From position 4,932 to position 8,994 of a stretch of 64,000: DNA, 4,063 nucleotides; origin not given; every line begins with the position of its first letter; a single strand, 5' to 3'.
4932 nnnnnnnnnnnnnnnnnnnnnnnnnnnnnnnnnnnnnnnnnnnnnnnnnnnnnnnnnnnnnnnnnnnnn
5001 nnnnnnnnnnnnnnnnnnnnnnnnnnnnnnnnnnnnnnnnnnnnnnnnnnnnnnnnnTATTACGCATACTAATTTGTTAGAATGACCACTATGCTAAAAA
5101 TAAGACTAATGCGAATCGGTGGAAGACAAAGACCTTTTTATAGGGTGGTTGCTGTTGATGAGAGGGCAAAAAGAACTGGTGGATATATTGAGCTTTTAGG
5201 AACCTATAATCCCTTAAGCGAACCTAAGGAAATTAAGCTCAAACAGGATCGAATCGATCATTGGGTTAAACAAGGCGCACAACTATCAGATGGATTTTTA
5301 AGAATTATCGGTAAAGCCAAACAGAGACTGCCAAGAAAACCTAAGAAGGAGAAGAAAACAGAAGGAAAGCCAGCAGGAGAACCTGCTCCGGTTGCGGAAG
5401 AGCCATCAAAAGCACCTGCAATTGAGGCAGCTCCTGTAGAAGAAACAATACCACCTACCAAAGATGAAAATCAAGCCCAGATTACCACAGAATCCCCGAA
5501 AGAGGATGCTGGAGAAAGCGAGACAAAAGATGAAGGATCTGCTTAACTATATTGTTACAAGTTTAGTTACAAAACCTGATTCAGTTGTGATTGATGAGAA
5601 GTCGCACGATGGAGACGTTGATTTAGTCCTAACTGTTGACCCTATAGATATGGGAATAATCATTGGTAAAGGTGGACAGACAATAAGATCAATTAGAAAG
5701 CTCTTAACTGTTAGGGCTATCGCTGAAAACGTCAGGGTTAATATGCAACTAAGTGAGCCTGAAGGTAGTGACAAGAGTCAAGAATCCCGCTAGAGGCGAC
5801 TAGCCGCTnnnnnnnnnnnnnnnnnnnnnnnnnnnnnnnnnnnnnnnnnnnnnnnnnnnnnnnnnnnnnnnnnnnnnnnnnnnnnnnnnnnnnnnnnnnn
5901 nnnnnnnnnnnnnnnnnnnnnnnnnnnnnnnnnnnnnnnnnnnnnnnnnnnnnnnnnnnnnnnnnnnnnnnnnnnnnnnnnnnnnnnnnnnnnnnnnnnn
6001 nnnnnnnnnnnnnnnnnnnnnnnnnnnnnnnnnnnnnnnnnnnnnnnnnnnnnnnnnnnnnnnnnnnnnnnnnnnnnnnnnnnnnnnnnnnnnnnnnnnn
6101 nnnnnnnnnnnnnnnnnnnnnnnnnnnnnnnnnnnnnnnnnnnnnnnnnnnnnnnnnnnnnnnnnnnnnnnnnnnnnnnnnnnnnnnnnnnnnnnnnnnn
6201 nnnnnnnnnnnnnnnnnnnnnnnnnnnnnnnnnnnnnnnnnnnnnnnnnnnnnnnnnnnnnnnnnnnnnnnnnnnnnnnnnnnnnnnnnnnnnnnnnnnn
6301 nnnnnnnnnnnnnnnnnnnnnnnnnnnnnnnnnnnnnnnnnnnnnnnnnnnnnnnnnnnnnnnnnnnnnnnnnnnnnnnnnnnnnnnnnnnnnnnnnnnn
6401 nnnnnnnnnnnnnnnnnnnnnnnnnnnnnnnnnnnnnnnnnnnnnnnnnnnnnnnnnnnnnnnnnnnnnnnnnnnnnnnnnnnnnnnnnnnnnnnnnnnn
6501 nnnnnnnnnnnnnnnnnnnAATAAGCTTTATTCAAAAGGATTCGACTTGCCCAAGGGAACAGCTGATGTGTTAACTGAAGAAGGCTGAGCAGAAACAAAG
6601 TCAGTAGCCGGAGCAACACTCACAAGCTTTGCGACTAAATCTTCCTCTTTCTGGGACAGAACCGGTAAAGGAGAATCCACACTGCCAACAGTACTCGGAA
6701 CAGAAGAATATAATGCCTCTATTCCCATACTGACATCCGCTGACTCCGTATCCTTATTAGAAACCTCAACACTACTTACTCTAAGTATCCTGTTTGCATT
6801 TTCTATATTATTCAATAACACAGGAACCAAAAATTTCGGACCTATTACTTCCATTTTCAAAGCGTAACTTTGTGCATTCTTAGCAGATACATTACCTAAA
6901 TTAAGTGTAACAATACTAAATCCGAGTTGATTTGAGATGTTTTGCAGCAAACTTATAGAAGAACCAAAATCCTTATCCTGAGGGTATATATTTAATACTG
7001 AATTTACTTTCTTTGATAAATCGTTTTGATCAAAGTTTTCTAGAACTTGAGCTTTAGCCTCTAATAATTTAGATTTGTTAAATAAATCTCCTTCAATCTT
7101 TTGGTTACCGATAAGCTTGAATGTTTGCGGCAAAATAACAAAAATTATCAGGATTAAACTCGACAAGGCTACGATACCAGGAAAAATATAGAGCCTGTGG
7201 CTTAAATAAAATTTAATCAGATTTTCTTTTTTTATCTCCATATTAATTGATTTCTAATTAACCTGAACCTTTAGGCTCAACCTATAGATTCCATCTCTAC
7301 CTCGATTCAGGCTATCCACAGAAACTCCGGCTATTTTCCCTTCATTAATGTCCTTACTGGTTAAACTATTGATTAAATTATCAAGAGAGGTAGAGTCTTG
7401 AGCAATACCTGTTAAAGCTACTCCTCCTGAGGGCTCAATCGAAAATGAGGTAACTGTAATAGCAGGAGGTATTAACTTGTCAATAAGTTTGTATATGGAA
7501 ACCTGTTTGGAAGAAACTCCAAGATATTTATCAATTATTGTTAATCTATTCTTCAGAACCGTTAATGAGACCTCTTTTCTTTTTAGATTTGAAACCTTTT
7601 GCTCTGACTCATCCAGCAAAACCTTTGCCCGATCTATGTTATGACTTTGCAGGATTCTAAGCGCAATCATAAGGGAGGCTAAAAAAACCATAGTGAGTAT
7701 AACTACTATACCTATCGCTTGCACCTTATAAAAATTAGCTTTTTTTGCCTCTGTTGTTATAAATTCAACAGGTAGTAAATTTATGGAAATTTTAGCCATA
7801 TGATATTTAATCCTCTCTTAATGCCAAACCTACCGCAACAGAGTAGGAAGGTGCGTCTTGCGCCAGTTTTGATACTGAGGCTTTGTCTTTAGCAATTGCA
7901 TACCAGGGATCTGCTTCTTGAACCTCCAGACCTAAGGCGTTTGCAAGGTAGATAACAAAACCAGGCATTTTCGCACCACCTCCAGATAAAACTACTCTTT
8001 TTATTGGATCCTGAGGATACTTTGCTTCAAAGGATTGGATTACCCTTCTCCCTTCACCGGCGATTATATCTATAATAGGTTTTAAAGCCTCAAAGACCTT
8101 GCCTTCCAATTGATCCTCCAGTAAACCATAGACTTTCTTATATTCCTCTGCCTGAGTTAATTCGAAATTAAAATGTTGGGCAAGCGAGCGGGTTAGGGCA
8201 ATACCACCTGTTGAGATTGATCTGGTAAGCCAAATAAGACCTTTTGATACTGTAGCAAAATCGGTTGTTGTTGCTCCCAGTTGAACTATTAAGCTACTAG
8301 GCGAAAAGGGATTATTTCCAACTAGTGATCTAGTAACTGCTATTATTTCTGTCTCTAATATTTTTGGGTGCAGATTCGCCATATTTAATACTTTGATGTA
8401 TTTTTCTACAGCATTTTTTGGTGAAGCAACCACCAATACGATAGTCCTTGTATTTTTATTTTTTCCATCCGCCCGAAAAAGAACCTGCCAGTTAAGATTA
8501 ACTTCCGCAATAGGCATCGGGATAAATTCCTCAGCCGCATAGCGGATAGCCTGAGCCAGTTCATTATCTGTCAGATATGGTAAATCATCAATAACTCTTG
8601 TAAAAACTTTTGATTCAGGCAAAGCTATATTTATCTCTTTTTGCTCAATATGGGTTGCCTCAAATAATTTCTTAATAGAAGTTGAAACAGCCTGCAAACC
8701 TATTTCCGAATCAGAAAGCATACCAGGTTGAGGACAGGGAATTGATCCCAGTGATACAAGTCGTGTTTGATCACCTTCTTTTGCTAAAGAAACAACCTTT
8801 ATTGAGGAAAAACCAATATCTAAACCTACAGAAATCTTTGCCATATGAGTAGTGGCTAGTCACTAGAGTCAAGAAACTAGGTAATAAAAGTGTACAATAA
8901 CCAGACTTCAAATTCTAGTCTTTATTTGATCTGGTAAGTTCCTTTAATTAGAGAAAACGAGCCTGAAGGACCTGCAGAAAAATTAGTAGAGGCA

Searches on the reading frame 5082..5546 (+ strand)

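Call 59: search_protein_families(library=pfam, proteins=[window:5082-5546:+], max_evalue=0.001)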
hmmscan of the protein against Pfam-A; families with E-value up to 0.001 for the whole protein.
window:5082-5546:+ (154 aa): 1 family
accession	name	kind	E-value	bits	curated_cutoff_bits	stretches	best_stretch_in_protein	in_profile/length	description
PF00886.24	Ribosomal_S16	-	1.2e-22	80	27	1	11-69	1-62/62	Ribosomal protein S16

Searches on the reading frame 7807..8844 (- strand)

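Call 59: search_protein_families(library=pfam, proteins=[window:7807-8844:-], max_evalue=0.001)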
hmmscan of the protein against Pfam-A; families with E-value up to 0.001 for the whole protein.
window:7807-8844:- (345 aa): 3 families
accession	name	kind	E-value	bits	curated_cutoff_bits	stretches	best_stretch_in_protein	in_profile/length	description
PF11104.14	PilM_2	-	2.7e-52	178.2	27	1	7-344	1-339/340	Type IV pilus assembly protein PilM;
PF14450.12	FtsA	-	2.9e-12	47.5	31.8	1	186-339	2-127/127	Cell division protein FtsA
PF06723.19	MreB_Mbl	-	3.8e-08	33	27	0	248-320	240-314/327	MreB/Mbl protein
